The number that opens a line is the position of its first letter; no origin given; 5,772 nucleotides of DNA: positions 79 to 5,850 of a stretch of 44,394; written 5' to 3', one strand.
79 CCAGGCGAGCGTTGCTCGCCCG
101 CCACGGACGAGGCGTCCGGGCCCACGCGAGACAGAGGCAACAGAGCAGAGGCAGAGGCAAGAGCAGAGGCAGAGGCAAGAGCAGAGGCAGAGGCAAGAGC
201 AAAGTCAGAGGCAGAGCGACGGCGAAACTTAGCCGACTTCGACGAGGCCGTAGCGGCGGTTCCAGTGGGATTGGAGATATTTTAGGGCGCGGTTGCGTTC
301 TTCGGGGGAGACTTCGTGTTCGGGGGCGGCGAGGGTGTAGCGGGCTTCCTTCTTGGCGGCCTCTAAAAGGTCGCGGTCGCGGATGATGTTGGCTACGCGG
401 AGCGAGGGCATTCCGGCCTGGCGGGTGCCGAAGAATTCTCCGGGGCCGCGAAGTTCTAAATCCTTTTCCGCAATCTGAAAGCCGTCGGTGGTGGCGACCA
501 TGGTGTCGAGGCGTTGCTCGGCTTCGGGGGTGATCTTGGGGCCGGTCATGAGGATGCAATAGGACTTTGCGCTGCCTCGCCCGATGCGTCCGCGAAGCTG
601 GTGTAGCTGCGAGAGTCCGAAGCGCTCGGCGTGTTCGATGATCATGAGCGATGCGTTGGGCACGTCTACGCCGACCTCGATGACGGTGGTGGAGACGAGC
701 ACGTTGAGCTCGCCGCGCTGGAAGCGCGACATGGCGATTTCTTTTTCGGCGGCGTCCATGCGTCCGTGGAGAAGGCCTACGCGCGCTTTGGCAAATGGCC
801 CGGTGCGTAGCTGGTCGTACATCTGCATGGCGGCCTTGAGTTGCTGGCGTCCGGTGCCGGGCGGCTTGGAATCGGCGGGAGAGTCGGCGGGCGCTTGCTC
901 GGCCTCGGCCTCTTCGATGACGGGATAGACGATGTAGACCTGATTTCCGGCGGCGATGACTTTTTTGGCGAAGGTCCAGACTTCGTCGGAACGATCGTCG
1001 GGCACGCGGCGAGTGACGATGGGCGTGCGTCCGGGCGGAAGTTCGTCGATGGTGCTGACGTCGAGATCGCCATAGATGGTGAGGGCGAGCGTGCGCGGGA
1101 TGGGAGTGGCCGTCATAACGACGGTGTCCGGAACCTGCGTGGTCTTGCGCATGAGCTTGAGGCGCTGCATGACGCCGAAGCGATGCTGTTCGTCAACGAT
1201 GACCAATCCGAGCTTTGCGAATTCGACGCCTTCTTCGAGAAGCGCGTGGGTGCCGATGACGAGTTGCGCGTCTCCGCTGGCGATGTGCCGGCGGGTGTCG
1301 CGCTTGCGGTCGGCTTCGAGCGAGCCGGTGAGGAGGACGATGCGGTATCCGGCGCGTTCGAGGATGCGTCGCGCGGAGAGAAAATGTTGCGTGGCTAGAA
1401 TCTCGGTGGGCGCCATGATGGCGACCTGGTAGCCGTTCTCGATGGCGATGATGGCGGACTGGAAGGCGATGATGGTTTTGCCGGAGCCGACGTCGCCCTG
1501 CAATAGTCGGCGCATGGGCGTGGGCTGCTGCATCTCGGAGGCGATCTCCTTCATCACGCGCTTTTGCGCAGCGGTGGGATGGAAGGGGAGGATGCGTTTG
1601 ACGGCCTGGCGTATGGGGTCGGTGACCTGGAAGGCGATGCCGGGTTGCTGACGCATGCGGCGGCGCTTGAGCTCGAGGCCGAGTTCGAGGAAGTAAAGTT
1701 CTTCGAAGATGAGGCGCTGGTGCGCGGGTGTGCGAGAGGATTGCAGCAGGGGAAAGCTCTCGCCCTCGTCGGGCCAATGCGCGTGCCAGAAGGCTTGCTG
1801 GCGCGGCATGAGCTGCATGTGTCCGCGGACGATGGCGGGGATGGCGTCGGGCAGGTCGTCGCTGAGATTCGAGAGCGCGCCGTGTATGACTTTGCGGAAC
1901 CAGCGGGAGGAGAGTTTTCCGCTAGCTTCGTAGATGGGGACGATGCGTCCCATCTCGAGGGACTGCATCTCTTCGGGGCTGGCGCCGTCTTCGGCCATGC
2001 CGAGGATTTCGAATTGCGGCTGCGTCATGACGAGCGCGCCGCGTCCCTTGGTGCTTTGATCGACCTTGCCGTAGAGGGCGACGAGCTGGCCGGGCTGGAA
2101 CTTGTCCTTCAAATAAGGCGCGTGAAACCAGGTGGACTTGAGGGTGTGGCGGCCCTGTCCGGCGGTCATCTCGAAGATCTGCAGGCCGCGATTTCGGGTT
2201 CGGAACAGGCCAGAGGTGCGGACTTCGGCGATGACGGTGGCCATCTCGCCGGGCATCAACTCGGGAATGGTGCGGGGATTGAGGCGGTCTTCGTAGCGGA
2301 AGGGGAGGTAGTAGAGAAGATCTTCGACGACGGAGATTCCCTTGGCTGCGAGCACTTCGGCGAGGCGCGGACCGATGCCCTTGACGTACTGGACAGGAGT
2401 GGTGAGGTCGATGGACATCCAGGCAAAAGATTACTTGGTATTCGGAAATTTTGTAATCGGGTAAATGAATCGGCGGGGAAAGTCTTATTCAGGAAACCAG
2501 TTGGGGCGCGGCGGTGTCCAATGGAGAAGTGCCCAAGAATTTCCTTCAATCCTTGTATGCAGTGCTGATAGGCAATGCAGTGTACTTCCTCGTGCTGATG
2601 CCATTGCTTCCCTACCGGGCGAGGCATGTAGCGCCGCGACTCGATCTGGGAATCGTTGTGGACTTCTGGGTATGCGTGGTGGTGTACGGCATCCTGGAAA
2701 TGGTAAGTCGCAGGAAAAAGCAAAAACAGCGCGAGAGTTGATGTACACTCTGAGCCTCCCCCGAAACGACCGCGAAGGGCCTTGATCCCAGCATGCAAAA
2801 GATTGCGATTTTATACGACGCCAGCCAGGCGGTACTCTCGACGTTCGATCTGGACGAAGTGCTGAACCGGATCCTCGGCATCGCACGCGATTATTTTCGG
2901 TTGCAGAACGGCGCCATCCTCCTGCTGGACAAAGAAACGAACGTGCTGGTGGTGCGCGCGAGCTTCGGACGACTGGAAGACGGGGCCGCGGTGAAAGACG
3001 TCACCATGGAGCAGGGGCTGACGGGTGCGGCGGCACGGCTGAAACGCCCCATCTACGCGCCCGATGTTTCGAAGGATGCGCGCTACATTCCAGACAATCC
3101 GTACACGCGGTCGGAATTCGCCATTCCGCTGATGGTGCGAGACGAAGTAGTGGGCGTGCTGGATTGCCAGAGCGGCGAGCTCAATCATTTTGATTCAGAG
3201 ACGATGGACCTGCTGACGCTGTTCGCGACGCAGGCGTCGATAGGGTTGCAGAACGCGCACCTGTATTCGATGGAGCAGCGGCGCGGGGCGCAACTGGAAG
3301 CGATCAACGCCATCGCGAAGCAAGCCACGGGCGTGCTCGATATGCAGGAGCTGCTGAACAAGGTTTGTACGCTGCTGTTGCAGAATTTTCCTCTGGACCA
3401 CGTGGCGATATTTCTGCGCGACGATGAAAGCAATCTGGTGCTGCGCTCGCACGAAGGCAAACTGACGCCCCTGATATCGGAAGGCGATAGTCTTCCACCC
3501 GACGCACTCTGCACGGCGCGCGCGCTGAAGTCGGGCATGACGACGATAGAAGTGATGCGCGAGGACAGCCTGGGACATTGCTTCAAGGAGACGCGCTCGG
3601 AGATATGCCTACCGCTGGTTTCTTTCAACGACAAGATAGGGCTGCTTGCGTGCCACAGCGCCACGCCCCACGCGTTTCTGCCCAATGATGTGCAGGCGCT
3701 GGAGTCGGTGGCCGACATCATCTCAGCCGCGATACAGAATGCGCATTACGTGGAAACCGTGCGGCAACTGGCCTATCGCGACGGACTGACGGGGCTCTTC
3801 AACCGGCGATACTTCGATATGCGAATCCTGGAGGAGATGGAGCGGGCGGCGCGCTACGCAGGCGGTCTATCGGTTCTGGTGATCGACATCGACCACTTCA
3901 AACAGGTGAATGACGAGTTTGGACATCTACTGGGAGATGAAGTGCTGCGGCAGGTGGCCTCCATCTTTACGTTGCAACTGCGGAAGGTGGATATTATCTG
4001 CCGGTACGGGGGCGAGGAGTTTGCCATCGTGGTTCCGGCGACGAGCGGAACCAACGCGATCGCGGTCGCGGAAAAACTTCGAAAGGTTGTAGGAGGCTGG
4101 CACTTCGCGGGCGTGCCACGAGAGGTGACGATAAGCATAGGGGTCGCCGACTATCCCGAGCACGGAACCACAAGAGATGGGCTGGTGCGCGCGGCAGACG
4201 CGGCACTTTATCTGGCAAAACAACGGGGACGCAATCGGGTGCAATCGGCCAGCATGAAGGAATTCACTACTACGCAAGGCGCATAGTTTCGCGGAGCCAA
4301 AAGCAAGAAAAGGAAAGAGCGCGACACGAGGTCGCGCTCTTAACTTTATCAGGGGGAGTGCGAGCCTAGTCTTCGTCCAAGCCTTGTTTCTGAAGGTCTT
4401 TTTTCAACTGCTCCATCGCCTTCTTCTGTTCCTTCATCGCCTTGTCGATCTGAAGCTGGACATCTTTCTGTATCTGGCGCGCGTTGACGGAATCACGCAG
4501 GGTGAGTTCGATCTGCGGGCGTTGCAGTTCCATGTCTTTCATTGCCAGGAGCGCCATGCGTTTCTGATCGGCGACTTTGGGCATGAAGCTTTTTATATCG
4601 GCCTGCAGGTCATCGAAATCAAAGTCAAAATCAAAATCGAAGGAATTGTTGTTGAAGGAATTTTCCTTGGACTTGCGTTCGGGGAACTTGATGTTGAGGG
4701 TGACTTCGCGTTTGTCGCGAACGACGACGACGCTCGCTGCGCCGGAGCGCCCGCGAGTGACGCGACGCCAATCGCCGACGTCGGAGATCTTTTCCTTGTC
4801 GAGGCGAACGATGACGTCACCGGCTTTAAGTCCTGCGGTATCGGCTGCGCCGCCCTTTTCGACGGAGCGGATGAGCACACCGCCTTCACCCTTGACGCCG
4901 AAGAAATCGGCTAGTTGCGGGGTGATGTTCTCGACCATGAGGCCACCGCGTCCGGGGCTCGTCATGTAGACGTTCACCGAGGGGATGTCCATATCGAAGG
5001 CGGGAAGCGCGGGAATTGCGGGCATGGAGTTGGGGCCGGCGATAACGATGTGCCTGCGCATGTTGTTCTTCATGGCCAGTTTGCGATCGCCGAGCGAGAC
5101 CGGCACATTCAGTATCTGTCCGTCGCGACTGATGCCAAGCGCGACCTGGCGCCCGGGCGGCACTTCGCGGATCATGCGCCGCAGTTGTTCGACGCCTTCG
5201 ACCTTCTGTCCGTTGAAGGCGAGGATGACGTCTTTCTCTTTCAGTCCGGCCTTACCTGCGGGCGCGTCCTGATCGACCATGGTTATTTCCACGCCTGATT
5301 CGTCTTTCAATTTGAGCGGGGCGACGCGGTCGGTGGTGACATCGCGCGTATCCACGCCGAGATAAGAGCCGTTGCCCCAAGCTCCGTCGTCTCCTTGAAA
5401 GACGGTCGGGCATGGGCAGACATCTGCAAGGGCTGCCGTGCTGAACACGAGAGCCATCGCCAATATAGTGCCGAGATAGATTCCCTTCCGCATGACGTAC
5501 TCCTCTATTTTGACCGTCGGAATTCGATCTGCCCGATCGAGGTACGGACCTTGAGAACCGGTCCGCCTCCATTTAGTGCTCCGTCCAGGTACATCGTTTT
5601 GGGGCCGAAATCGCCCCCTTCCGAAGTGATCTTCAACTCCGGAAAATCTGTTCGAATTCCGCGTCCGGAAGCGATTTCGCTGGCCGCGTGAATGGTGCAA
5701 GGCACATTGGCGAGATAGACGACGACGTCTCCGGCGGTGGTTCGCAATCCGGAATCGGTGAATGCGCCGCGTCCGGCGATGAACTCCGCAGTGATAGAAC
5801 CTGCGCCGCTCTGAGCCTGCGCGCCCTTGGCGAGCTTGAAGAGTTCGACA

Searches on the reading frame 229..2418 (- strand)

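Call 34: search_protein_families(library=pfam, proteins=[window:229-2418:-], max_evalue=0.00001)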
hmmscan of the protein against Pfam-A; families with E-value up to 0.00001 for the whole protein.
window:229-2418:- (729 aa): 6 families
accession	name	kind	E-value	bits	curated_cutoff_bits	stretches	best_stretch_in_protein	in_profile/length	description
PF00270.35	DEAD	-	5.5e-23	82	26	1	283-444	2-164/167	DEAD/DEAH box helicase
PF00271.37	Helicase_C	-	8.6e-23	81.1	23.5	1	540-614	38-108/110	Helicase conserved C-terminal domain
PF17191.10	RecG_wedge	-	1.6e-16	60.7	23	1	8-183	1-160/162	RecG wedge domain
PF19833.4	RecG_dom3_C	-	7.4e-14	52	26.8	1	643-708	1-67/87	ATP-dependent DNA helicase RecG, domain 3, C-terminal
PF04851.21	ResIII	-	1.4e-09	38.6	22.5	1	280-439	3-162/164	Type III restriction enzyme, res subunit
PF13604.12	AAA_30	-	4.3e-06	27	27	0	283-435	4-121/191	AAA domain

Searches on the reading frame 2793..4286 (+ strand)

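Call 34: search_protein_families(library=pfam, proteins=[window:2793-4286:+], max_evalue=0.00001)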
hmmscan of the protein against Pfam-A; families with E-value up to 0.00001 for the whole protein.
window:2793-4286:+ (497 aa): 4 families
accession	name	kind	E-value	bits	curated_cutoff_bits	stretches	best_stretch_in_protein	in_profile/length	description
PF00990.26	GGDEF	-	2e-44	151.7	23.8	1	327-482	1-161/161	Diguanylate cyclase, GGDEF domain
PF13185.12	GAF_2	-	1.3e-31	110.1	28.6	2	19-153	3-136/136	GAF domain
PF01590.32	GAF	-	4.1e-30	105.5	22.4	2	19-151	1-132/133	GAF domain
PF13492.12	GAF_3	-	2.9e-28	99.3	27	2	183-316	1-129/129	GAF domain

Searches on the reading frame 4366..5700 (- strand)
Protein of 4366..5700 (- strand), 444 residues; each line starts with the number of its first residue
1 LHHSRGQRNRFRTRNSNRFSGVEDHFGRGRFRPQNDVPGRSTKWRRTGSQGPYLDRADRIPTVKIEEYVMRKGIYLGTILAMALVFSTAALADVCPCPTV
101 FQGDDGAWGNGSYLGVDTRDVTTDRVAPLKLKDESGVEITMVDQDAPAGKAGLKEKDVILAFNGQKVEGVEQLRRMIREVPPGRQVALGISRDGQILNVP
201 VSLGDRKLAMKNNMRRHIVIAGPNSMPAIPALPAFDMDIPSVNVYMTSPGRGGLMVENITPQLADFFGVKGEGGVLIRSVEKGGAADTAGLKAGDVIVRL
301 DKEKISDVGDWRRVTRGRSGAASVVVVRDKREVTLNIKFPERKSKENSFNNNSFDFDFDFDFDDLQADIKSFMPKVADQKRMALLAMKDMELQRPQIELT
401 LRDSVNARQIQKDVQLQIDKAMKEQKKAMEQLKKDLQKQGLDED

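Call 34: search_protein_families(library=pfam, proteins=[window:4366-5700:-], max_evalue=0.00001)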
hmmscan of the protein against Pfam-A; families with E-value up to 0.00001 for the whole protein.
window:4366-5700:- (444 aa): 3 families
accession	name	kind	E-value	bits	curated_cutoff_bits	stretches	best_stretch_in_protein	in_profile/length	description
PF13180.12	PDZ_2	-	2.7e-23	82.5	27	2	113-203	2-80/80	PDZ domain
PF17820.7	PDZ_6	-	1.9e-19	69.6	27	2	139-190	2-52/54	PDZ domain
PF00595.29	PDZ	-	1.4e-16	61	23.2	2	130-190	23-80/81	PDZ domain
